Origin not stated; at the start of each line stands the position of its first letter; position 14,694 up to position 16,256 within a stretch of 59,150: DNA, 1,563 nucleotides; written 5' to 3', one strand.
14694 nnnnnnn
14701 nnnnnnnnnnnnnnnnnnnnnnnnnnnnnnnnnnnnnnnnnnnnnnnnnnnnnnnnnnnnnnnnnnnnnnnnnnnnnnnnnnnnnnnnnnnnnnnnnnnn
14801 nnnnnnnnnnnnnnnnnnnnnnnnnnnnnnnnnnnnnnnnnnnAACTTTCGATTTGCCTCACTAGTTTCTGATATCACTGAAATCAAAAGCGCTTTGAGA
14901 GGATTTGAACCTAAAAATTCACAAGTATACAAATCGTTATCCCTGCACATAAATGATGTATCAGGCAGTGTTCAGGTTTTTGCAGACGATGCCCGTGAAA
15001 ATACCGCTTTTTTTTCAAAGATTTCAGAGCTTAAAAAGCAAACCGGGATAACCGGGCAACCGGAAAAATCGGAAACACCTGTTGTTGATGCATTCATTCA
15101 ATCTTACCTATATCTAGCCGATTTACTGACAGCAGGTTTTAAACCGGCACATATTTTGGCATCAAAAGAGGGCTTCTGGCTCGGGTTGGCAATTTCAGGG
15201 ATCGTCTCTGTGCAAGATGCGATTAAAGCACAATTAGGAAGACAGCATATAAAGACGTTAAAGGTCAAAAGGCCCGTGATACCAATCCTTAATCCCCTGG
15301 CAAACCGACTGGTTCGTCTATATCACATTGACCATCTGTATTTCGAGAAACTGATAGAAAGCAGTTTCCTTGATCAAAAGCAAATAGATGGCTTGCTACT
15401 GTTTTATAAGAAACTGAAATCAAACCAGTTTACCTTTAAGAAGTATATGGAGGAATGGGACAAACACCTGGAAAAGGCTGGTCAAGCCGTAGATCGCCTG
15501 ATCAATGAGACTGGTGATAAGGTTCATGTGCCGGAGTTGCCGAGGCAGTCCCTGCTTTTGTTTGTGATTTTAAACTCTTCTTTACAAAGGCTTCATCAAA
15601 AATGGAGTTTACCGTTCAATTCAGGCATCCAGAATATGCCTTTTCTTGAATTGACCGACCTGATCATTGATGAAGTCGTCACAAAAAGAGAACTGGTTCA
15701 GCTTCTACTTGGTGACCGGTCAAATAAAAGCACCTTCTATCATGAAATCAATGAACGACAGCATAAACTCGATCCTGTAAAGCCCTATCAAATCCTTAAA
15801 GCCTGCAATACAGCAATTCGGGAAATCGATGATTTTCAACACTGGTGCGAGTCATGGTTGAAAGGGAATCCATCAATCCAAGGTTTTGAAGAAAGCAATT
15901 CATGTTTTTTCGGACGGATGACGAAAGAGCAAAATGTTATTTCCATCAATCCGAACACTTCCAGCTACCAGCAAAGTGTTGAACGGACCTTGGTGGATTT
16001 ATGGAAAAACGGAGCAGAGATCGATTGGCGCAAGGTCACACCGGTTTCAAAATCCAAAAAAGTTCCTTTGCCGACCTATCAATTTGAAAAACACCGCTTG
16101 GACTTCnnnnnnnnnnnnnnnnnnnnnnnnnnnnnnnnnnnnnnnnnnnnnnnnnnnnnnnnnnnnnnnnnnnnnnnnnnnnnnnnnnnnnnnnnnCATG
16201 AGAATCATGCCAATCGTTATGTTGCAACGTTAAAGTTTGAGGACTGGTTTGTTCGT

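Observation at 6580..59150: Very large orphan trans-AT PKS / NRPS assembly line (at least 11 modules, incomplete in the window)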

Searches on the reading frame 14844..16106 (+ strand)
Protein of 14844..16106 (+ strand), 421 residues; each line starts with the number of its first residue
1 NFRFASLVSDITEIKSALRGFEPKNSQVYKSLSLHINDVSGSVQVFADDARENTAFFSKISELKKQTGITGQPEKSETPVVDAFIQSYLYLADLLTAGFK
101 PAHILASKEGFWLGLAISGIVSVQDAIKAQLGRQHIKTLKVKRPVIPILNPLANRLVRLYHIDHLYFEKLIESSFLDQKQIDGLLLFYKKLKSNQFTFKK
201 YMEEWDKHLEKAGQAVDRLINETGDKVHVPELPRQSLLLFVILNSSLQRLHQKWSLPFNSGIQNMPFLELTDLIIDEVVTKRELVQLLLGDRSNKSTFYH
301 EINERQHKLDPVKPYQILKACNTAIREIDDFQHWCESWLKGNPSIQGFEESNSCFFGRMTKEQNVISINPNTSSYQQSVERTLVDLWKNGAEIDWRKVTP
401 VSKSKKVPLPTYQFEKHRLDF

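Call 41: predict_structure(protein=window:14844-16106:+)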
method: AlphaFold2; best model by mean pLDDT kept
length: 421 residues; sequences in the alignment: 1
mean_pLDDT: 35.7   pTM: 0.20
mean pLDDT of the five models: 35.7, 33.4, 32.7, 31.8, 30.0
residues with pLDDT >= 90: 0; 70-90: 0; 50-70: 0; < 50: 421
segments of 3 or more residues with pLDDT < 50: 1-421
pLDDT, mean of each block of 10 residues (from residue 1): 28 33 35 35 38 40 39 35 42 36 37 41 45 35 31 33 36 37 41 33 37 37 35 32 35 31 32 34 35 37 37 34 38 40 34 28 32 41 42 39 35 28 29
secondary structure, 60 per line:
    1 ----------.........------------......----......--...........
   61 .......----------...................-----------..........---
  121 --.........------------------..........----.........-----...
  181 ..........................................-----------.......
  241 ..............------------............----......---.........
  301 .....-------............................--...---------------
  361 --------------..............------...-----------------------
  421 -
elements in order: H11-19 E32-37 E42-47 H50-67 H78-96 H108-117 H123-131 H150-159 H164-172 H178-222 H234-254 H267-278 H283-288 H292-305 H313-340 H375-388
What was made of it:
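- Tried and rejected: A single-sequence AlphaFold model was useless, with mean pLDDT 35.7 (call 41), so I ran no fold search.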

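Call 50: search_protein_representatives(protein=window:14844-16106:+)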
Query: 421 residues. Proteins with E-value up to 0.001 (for the whole library): 389; up to 1e-10: 189; up to 1e-30: 62. The best 150 are listed.
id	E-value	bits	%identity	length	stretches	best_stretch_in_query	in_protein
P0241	1.1e-283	956.6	96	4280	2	1-421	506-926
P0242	2.4e-47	178.3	33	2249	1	76-418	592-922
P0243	8.0e-47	176.5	30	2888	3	52-418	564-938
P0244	5.3e-46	173.8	33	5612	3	81-415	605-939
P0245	4.8e-44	167.4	32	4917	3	83-416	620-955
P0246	2.0e-42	162.0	29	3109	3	61-418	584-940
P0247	2.1e-42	162.0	32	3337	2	43-417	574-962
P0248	5.3e-42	160.6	32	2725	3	190-418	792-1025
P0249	6.8e-42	160.3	30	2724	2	77-416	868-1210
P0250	2.0e-41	158.8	31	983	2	190-416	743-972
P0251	6.5e-41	157.0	30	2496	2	81-416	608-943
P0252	6.7e-41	157.0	30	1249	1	82-416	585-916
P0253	8.0e-41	156.8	31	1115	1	80-416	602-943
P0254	1.6e-40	155.8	31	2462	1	81-417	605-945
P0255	2.0e-40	155.5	30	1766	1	83-416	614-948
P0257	4.2e-40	154.4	31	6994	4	83-418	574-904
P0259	5.6e-39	150.7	32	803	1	81-416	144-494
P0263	5.0e-38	147.5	30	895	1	83-418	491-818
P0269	1.2e-36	142.9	30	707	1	75-416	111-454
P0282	2.0e-33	132.4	31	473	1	124-415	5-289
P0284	1.1e-32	130.0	34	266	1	97-338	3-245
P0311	1.5e-29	119.7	29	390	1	98-415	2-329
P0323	2.7e-27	112.2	28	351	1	82-350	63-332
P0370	5.8e-19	84.8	29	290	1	133-338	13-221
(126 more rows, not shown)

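Call 51: search_protein_families(library=pfam, proteins=[P0284, P0282, P0269, P0259, P0263, P0250, P0311, P0323, P0370], max_evalue=0.01)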
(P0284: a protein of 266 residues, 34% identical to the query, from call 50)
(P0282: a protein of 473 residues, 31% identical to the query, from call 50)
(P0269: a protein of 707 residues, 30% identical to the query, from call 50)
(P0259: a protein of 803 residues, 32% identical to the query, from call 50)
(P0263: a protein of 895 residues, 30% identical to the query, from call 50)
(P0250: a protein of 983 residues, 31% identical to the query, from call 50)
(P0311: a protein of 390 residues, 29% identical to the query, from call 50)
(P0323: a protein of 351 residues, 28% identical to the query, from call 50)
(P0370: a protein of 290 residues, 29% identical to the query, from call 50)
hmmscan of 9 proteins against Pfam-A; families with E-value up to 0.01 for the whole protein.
P0284 (266 aa): 0 families

P0282 (473 aa): 1 family
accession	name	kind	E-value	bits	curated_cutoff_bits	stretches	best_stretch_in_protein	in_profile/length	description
PF21089.3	PKS_DH_N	-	9.1e-09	35.6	27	1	386-454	21-92/103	Polyketide synthase dehydratase domain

P0269 (707 aa): 2 families
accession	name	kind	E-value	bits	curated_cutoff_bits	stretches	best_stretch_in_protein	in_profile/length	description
PF14765.12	PS-DH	-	7.6e-09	35.8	23.7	1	576-704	18-150/166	Polyketide synthase dehydratase N-terminal domain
PF21089.3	PKS_DH_N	-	1.6e-08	34.9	27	1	469-535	18-92/103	Polyketide synthase dehydratase domain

P0259 (803 aa): 3 families
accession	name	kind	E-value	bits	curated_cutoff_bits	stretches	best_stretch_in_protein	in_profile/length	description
PF21394.3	Beta-ketacyl_N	-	7.2e-11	42.4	26.9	1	575-732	3-158/170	Beta-ketoacyl synthase-like, N-terminal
PF22621.2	CurL-like_PKS_C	-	7.4e-10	39.1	27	1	9-74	1-64/64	CurL-like, PKS C-terminal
PF22336.2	RhiE-like_linker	-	1.5e-06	28.5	27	1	13-76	2-62/67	RhiE-like, KS-MAT linker domain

P0263 (895 aa): 4 families
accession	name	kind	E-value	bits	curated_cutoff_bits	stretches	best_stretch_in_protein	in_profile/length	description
PF00109.32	ketoacyl-synt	-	4.6e-52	177.6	20.8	1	2-155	97-252/252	Beta-ketoacyl synthase, N-terminal domain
PF02801.28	Ketoacyl-synt_C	-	1.9e-44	150.9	20.8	1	163-280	1-118/119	Beta-ketoacyl synthase, C-terminal domain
PF16197.11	KAsynt_C_assoc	-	4.1e-10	40.5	33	1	284-374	2-85/111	Ketoacyl-synthetase C-terminal extension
PF00108.29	Thiolase_N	-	4.3e-06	26.7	26.4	1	4-104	33-112/260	Thiolase, N-terminal domain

P0250 (983 aa): 6 families
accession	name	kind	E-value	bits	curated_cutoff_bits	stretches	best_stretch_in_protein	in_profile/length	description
PF00109.32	ketoacyl-synt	-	9.7e-64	215.8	20.8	1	2-186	66-252/252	Beta-ketoacyl synthase, N-terminal domain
PF02801.28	Ketoacyl-synt_C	-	1.4e-43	148.1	20.8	1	194-311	1-118/119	Beta-ketoacyl synthase, C-terminal domain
PF22621.2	CurL-like_PKS_C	-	7e-10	39.2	27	1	413-475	2-62/64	CurL-like, PKS C-terminal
PF16197.11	KAsynt_C_assoc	-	2e-09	38.3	33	1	315-442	2-91/111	Ketoacyl-synthetase C-terminal extension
PF22336.2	RhiE-like_linker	-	1.4e-06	28.7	27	1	415-479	1-62/67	RhiE-like, KS-MAT linker domain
PF00108.29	Thiolase_N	-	8.4e-06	25.8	26.4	1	86-135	61-112/260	Thiolase, N-terminal domain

P0311 (390 aa): 0 families

P0323 (351 aa): 0 families

P0370 (290 aa): 0 families

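Call 52: find_encoding_contigs(protein=P0241, flank=10000, max_places=6)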
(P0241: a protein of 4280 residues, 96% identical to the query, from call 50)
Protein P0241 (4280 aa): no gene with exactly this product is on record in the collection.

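Call 72: list_cluster_members(proteins=[P0242, P0243, P0244, P0245, P0246, P0247, P0249, P0251, P0254, P0257])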
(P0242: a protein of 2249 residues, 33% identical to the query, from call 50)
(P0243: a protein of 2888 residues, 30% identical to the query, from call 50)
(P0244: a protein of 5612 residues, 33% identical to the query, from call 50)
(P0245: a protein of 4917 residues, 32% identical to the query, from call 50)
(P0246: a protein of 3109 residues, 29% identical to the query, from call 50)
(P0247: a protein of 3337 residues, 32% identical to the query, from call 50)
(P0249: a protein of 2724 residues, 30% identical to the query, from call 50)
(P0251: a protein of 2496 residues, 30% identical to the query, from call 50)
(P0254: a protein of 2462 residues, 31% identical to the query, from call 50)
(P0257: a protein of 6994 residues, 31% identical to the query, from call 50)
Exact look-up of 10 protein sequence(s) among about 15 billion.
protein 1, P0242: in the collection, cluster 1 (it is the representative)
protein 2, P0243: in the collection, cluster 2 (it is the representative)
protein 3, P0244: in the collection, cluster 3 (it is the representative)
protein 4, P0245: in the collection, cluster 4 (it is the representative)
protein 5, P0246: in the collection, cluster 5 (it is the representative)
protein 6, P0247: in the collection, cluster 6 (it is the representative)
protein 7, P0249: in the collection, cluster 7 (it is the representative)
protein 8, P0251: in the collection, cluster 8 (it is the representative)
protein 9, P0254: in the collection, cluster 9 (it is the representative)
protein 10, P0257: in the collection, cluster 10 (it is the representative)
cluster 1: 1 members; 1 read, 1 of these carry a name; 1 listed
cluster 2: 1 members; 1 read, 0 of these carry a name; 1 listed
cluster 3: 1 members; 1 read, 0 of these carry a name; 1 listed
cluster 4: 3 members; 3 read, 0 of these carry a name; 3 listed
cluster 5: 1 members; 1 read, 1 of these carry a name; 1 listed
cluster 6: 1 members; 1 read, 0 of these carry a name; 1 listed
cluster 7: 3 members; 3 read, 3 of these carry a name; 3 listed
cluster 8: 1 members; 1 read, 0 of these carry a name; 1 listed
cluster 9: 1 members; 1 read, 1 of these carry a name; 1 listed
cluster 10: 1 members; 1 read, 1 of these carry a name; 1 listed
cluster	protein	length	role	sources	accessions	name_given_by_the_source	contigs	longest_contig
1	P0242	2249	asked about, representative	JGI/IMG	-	acyl transferase domain-containing protein/acyl carrier protein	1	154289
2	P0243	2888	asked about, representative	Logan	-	-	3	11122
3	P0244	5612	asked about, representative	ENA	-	-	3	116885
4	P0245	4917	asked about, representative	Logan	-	-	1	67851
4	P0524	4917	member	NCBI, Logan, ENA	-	-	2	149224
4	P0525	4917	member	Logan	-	-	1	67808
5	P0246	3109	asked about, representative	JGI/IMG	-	acyl transferase domain-containing protein/NAD(P)-dependent dehydrogenase (short-subunit ...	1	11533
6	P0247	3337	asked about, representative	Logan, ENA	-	-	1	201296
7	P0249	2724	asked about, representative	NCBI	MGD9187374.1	MAG: SDR family NAD(P)-dependent oxidoreductase [Desulfobacteraceae bacterium]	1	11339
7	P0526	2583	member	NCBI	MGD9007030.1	MAG: ACP S-malonyltransferase, partial [Desulfobacteraceae bacterium]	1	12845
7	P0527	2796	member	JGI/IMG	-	malonyl CoA-acyl carrier protein transacylase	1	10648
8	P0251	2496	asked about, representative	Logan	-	-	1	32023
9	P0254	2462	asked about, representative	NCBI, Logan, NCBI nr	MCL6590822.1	MAG: KR domain-containing protein [Firmicutes bacterium] | KR domain-containing protein [Bacillota bacterium]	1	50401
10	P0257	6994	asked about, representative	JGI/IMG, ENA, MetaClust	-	\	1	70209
